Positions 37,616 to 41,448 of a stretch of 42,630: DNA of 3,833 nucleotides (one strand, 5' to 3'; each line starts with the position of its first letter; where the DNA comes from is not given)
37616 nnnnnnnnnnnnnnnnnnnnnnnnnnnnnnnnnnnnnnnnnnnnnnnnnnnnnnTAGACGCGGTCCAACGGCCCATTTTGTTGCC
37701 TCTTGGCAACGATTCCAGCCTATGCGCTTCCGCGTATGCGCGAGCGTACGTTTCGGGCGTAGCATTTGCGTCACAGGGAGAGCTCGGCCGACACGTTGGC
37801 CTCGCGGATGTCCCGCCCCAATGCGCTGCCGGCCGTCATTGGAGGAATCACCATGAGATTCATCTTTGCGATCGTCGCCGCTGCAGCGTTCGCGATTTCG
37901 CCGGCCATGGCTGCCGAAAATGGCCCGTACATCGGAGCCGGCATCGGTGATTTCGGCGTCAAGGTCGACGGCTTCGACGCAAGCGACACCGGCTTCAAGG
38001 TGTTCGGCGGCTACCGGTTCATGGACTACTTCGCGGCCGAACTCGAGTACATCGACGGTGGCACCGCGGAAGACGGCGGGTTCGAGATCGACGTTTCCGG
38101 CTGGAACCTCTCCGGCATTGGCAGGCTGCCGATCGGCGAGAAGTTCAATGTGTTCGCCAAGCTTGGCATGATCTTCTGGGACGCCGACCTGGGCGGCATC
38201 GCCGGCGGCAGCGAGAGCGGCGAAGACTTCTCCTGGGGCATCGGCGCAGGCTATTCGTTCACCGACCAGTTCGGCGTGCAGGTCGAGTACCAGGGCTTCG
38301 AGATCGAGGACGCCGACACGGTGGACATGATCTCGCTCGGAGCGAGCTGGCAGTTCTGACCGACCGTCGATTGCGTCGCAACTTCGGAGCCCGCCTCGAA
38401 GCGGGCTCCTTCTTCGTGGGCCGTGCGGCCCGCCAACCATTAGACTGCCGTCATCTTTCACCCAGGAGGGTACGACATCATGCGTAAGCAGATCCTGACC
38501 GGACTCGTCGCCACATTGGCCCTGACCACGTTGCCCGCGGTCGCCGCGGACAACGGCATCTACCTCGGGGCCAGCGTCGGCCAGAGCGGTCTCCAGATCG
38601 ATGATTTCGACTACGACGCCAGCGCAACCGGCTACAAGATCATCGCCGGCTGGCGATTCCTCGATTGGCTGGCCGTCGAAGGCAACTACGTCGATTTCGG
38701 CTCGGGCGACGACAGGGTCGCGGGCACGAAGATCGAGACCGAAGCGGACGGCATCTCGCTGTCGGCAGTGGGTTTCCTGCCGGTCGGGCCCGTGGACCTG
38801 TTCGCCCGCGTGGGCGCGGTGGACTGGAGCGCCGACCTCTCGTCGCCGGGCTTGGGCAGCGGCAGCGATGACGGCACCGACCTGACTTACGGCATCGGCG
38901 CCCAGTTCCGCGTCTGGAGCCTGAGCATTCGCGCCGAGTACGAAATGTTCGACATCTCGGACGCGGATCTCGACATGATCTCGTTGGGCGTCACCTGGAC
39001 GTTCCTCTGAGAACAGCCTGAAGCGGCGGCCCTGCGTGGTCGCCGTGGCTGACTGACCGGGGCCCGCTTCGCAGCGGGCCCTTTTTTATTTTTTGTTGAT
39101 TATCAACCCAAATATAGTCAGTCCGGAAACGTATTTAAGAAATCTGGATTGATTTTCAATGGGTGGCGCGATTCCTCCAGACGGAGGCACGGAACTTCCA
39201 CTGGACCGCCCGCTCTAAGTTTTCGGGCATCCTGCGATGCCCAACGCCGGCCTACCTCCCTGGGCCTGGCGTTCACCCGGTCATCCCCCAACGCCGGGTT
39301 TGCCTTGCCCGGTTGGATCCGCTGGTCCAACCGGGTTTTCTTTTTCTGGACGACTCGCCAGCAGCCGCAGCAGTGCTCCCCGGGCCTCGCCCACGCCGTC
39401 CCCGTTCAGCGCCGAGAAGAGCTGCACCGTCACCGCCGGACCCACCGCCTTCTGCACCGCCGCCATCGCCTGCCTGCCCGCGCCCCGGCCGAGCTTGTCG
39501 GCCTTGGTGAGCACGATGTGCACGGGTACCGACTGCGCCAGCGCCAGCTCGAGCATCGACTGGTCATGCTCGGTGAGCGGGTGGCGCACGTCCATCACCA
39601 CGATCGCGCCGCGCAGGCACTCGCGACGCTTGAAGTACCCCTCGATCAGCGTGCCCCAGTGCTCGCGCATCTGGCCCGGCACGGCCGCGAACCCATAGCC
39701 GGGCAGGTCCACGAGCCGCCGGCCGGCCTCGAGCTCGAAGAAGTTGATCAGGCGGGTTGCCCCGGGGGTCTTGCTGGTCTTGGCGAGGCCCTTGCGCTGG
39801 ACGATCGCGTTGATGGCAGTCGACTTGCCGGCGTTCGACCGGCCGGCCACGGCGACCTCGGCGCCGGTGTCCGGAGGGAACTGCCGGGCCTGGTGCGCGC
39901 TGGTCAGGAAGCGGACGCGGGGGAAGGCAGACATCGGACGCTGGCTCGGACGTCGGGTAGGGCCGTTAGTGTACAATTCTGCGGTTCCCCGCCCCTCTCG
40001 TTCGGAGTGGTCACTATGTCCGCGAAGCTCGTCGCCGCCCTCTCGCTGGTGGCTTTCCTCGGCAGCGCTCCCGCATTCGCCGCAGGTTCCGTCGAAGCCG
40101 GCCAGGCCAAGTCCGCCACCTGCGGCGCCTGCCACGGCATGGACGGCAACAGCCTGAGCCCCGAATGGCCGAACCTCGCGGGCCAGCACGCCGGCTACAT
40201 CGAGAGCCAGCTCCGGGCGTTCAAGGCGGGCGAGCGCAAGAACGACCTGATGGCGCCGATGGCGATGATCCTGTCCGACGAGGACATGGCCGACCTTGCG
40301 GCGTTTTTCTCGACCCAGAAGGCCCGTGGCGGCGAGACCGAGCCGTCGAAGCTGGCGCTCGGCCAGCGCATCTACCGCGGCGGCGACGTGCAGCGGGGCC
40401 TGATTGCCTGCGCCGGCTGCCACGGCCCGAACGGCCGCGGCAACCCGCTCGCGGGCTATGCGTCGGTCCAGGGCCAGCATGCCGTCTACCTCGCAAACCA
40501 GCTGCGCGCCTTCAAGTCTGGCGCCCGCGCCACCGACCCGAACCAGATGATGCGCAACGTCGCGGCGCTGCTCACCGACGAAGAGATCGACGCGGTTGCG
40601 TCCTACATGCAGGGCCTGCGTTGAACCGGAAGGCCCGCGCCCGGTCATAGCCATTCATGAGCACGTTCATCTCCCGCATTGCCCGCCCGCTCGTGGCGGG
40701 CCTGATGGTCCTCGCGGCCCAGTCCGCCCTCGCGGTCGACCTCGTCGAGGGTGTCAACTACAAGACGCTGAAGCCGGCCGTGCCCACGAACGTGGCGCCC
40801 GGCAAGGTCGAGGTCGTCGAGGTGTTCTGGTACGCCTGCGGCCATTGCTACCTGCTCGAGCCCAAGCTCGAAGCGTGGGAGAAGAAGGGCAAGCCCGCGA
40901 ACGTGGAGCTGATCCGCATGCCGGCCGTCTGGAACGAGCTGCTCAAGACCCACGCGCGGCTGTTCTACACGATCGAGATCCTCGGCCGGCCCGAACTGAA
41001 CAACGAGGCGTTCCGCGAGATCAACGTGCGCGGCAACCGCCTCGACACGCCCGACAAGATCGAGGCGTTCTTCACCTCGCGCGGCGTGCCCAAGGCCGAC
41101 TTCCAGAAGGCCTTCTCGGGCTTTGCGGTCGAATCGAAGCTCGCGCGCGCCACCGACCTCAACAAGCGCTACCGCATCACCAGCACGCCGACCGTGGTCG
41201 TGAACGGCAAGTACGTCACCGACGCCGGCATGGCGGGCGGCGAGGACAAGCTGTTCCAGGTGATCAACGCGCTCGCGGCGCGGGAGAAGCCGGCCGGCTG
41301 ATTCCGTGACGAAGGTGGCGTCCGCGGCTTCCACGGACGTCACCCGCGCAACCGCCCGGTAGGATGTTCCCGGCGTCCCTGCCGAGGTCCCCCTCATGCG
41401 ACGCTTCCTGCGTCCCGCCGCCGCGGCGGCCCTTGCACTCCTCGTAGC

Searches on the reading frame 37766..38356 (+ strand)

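Call 52: search_protein_families(library=pfam, proteins=[window:37766-38356:+], max_evalue=0.001)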
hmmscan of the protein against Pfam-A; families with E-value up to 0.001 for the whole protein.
window:37766-38356:+ (197 aa): 2 families
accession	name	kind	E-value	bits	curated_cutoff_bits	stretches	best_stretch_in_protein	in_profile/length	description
PF13505.12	OMP_b-brl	-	1.3e-24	87.7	28.7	1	36-197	2-175/175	Outer membrane protein beta-barrel domain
PF01389.23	OmpA_membrane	-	9.1e-17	61.8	21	1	66-195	26-174/180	OmpA-like transmembrane domain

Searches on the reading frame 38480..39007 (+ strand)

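Call 52: search_protein_families(library=pfam, proteins=[window:38480-39007:+], max_evalue=0.001)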
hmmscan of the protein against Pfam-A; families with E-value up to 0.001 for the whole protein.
window:38480-39007:+ (176 aa): 2 families
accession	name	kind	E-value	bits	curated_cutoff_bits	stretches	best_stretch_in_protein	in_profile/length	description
PF13505.12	OMP_b-brl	-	4.3e-21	76.3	28.7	1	10-175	3-175/175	Outer membrane protein beta-barrel domain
PF01389.23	OmpA_membrane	-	7e-13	49.2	21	1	23-162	2-155/180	OmpA-like transmembrane domain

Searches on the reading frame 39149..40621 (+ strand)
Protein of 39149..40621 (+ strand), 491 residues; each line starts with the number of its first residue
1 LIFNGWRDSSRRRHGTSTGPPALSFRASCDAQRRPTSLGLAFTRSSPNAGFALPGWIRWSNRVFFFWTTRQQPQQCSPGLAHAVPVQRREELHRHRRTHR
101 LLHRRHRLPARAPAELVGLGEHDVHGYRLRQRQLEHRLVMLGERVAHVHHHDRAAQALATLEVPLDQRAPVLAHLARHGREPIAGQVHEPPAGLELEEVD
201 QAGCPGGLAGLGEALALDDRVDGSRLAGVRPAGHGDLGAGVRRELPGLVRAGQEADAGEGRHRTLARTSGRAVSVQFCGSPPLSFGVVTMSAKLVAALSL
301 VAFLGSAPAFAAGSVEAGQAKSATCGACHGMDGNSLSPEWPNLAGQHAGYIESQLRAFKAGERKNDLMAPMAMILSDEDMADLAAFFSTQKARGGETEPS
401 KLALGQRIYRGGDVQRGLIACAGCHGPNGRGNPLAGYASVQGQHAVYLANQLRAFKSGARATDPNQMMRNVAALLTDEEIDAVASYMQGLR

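Call 52: search_protein_families(library=pfam, proteins=[window:39149-40621:+], max_evalue=0.001)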
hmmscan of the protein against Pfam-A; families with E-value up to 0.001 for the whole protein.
window:39149-40621:+ (491 aa): 2 families
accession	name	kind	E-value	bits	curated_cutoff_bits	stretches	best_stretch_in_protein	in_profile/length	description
PF00034.26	Cytochrom_C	-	8.5e-20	72.3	21.3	2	420-490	11-89/90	Cytochrome c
PF13442.11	Cytochrome_CBB3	-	6.6e-13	49.2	27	2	420-487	13-68/68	Cytochrome C oxidase, cbb3-type, subunit III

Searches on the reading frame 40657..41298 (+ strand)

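Call 52: search_protein_families(library=pfam, proteins=[window:40657-41298:+], max_evalue=0.001)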
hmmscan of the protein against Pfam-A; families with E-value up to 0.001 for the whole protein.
window:40657-41298:+ (214 aa): 1 family
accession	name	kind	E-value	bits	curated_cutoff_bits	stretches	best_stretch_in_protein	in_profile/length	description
PF01323.26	DSBA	-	1.4e-12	48.3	25.6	1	101-206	90-190/191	DSBA-like thioredoxin domain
